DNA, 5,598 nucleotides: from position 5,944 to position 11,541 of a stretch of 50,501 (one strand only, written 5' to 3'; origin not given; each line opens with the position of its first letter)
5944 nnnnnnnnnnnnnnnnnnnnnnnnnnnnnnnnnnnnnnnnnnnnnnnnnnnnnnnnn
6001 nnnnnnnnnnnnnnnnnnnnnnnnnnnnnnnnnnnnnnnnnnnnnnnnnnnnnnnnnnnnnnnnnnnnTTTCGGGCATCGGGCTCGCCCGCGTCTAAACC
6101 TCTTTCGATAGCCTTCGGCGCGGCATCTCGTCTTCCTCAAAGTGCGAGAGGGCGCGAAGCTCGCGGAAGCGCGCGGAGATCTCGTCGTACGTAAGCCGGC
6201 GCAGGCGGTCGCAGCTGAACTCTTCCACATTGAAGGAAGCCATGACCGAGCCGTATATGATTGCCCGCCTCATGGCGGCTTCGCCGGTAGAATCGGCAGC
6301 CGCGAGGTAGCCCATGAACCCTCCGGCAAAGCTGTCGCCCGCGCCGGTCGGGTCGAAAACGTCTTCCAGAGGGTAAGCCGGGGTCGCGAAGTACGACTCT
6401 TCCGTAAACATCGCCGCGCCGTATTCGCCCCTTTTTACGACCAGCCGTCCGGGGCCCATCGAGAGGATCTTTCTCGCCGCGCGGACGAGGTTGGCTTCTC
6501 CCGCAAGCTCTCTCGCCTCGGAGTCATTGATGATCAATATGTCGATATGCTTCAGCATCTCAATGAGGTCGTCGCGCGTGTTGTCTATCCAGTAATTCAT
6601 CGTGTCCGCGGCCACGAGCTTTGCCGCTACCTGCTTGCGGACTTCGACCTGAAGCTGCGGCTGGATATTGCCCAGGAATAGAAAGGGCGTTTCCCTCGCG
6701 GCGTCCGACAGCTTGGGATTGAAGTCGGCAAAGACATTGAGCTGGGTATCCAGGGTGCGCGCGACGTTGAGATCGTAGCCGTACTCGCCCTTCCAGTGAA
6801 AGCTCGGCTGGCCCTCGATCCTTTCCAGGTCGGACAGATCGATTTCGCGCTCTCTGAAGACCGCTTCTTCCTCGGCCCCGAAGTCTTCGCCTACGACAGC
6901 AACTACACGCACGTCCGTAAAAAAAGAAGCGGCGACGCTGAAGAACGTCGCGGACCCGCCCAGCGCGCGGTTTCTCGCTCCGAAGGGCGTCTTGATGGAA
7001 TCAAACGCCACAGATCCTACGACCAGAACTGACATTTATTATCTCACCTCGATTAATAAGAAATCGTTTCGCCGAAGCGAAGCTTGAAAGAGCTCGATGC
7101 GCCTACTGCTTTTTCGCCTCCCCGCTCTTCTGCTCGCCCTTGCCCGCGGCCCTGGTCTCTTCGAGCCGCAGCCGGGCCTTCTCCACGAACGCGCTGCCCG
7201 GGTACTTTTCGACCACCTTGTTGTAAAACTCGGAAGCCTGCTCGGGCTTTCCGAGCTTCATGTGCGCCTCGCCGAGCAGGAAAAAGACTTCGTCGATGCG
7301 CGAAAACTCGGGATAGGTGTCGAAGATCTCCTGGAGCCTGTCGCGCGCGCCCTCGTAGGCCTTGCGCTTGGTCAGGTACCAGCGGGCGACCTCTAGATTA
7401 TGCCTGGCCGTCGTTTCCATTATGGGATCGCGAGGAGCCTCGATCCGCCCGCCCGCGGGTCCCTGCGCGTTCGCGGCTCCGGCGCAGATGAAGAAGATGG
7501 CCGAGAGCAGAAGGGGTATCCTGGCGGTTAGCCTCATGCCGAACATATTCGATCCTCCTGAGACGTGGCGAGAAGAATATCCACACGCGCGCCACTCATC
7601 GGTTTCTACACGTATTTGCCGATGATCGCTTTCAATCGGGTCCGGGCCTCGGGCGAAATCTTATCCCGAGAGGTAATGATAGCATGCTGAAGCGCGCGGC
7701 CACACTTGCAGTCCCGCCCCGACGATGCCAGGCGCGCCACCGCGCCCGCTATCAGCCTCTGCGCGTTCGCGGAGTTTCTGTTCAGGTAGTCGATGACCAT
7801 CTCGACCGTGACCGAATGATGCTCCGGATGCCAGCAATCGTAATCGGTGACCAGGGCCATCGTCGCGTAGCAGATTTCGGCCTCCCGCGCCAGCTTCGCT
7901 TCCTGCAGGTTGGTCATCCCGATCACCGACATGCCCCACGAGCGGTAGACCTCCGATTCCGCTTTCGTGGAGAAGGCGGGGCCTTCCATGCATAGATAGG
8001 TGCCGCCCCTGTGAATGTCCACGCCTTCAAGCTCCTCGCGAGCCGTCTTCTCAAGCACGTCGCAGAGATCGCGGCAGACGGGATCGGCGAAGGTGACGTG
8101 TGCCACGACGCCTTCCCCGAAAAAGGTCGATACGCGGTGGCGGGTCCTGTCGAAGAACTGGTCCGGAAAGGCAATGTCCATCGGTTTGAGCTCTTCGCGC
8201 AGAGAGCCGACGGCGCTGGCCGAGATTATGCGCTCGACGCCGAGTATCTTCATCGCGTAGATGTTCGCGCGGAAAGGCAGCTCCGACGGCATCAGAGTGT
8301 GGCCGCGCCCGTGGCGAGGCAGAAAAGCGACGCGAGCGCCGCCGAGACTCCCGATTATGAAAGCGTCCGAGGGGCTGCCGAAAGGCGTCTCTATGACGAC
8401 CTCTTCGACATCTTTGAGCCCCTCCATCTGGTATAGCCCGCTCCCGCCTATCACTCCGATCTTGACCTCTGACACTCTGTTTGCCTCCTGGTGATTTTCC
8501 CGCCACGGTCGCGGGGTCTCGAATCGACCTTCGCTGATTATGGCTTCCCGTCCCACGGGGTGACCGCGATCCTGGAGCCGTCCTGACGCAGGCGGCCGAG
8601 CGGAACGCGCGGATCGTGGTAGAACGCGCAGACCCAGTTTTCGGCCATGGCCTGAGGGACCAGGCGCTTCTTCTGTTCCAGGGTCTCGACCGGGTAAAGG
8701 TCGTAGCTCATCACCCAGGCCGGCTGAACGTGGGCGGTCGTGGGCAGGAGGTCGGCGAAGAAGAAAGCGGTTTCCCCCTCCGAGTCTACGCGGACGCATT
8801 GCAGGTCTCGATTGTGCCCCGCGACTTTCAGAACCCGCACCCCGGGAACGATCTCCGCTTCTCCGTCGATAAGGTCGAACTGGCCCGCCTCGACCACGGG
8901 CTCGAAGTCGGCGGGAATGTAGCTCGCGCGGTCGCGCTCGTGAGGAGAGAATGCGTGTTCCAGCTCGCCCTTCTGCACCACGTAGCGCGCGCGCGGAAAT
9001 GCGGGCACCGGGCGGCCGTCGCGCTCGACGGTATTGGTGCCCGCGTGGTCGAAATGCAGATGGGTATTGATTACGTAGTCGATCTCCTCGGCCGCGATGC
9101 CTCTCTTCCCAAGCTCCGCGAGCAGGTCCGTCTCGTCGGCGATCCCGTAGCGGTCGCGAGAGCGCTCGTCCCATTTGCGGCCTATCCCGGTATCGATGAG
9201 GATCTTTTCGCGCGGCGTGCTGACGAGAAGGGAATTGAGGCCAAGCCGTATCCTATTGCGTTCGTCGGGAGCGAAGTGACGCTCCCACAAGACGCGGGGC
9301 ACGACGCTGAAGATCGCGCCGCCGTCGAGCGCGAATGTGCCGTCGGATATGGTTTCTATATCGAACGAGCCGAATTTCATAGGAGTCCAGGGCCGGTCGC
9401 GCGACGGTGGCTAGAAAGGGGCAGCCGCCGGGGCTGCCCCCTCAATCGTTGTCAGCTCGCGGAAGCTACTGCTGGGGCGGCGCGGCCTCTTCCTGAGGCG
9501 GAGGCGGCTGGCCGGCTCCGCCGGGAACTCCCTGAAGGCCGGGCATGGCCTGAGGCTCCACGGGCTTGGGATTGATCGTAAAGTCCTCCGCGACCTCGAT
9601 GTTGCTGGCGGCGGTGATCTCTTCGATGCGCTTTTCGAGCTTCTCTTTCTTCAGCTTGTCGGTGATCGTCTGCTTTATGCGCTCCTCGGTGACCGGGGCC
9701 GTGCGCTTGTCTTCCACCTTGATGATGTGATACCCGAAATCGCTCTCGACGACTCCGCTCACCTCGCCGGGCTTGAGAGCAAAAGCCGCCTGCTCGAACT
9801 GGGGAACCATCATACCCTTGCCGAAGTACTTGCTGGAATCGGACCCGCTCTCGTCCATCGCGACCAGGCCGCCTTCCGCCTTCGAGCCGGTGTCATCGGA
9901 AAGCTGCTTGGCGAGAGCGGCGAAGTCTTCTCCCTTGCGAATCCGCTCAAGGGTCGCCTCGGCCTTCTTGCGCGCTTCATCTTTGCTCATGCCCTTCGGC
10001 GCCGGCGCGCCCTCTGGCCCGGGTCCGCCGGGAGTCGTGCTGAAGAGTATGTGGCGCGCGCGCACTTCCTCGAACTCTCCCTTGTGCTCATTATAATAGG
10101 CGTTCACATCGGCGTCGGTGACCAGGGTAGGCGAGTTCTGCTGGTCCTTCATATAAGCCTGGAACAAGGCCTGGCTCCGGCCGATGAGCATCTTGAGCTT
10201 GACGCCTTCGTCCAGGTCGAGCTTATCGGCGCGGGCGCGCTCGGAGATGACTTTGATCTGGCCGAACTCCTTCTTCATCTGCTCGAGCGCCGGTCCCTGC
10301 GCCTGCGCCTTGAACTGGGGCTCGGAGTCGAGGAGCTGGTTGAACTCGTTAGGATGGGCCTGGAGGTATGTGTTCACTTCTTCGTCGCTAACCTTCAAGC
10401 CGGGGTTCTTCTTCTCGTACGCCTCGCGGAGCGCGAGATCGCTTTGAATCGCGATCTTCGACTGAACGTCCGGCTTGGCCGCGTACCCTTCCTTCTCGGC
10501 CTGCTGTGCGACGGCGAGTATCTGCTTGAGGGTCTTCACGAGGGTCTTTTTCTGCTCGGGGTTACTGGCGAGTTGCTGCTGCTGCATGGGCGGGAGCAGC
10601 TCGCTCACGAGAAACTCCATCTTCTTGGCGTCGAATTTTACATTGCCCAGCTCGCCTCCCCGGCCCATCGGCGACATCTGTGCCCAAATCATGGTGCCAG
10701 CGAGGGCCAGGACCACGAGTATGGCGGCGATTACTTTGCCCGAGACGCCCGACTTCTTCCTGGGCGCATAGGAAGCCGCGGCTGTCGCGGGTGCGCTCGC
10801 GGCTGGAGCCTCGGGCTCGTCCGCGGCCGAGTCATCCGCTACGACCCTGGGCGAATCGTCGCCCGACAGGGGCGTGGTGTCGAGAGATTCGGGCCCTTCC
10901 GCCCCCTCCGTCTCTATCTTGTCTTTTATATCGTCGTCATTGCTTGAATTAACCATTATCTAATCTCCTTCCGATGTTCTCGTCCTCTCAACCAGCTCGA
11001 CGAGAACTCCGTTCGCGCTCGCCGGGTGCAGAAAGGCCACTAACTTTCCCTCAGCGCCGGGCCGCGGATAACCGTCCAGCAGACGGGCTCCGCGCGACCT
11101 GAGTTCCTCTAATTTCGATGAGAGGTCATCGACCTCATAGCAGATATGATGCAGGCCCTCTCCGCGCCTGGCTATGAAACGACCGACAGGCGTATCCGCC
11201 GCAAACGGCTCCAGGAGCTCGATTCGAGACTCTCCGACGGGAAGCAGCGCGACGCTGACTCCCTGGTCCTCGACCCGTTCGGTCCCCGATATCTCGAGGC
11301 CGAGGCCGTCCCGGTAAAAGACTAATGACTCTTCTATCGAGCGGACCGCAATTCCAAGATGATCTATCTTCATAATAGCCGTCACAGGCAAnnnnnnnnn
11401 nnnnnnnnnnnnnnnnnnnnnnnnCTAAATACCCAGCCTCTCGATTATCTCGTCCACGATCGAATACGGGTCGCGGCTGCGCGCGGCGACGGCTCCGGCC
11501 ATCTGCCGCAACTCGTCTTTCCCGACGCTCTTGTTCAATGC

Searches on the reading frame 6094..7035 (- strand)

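Call 12: search_protein_families(library=pfam, proteins=[window:6094-7035:-], max_evalue=0.001)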
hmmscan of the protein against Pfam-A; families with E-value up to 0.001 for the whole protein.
window:6094-7035:- (313 aa): 1 family
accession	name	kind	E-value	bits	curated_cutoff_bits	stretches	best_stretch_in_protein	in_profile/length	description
PF00294.29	PfkB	-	3.4e-27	96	25.8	1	21-275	32-295/302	pfkB family carbohydrate kinase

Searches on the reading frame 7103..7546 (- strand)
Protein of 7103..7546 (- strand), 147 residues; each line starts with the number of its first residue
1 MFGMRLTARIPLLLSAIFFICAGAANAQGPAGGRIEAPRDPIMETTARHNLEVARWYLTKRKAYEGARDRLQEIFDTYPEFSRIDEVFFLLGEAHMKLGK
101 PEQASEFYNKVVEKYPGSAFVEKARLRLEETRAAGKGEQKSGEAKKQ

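Call 12: search_protein_families(library=pfam, proteins=[window:7103-7546:-], max_evalue=0.001)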
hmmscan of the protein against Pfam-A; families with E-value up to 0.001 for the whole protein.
window:7103-7546:- (147 aa): 7 families
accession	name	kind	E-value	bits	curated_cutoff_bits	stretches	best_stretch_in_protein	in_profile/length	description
PF13525.12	YfiO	-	1.5e-09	38.4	25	1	43-106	137-199/203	Outer membrane lipoprotein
PF13174.12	TPR_6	-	2.2e-09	37.8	26.3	1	86-118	1-33/33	Tetratricopeptide repeat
PF07719.23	TPR_2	-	9e-07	29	27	1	86-117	2-33/34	Tetratricopeptide repeat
PF13428.12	TPR_14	-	3e-06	27.8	23.5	1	87-125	3-41/44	Tetratricopeptide repeat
PF00515.34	TPR_1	-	5.3e-06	26.5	27.8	1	87-116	3-32/34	Tetratricopeptide repeat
PF14559.12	TPR_19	-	1.7e-05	25.4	25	1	60-118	3-58/68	Tetratricopeptide repeat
PF13181.12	TPR_8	-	9.7e-05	22.7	25.7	1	86-113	2-29/34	Tetratricopeptide repeat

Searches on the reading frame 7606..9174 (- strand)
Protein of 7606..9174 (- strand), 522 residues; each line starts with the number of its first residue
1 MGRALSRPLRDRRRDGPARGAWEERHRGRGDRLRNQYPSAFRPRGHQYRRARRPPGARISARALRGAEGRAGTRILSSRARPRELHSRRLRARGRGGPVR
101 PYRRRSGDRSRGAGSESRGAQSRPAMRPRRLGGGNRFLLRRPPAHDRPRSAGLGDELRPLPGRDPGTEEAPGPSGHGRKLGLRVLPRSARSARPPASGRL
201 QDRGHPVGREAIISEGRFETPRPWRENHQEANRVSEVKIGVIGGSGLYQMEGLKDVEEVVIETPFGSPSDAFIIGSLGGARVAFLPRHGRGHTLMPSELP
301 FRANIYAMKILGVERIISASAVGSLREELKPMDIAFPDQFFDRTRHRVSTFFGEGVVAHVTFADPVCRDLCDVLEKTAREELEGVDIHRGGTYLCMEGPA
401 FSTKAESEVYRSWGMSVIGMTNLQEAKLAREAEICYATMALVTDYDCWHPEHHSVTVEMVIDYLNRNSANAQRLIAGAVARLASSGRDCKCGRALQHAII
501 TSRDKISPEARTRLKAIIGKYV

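Call 12: search_protein_families(library=pfam, proteins=[window:7606-9174:-], max_evalue=0.001)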
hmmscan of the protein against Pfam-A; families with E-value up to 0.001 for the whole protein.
window:7606-9174:- (522 aa): 1 family
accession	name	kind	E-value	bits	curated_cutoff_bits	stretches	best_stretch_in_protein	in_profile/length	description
PF01048.26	PNP_UDP_1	-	2.6e-41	142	25.1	1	238-479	1-232/233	Phosphorylase superfamily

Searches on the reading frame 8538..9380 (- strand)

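Call 33: search_protein_families(library=pfam, proteins=[window:8538-9380:-], max_evalue=0.0001)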
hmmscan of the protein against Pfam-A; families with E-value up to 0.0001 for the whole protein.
window:8538-9380:- (280 aa): 2 families
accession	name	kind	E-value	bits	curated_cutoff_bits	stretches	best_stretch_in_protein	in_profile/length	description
PF00753.33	Lactamase_B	-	1.8e-18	67.6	22.7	1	49-241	7-182/196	Metallo-beta-lactamase superfamily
PF12706.13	Lactamase_B_2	-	4.7e-06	26.8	27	1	60-219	3-151/200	Beta-lactamase superfamily domain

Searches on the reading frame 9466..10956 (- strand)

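Call 31: search_protein_families(library=pfam, proteins=[window:9466-10956:-], max_evalue=0.0001)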
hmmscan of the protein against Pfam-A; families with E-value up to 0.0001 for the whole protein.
window:9466-10956:- (496 aa): 3 families
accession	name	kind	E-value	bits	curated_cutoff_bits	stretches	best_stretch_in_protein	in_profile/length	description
PF13616.12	Rotamase_3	-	9.6e-31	107.2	22.5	1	291-418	9-116/116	PPIC-type PPIASE domain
PF00639.27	Rotamase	-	8e-24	84.9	21.7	1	302-416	1-97/97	PPIC-type PPIASE domain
PF13145.12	Rotamase_2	-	8.7e-16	59.3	27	1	279-424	1-116/121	PPIC-type PPIASE domain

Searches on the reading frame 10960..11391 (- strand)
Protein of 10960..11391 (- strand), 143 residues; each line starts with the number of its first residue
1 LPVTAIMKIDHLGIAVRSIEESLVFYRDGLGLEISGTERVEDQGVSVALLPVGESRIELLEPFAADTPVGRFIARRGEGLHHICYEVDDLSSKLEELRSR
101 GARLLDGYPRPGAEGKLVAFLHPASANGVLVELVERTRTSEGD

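Call 31: search_protein_families(library=pfam, proteins=[window:10960-11391:-], max_evalue=0.0001)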
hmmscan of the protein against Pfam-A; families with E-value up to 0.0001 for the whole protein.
window:10960-11391:- (143 aa): 3 families
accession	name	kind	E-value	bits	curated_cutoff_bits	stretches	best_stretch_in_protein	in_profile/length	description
PF13669.12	Glyoxalase_4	-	2.3e-25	89.4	27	1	10-120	1-109/109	Glyoxalase/Bleomycin resistance protein/Dioxygenase superfamily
PF00903.31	Glyoxalase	-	1.3e-17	64.7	20.6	1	8-132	1-120/121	Glyoxalase/Bleomycin resistance protein/Dioxygenase superfamily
PF13468.12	Glyoxalase_3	-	2.5e-09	37.9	25.1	1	9-103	1-101/176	Glyoxalase-like domain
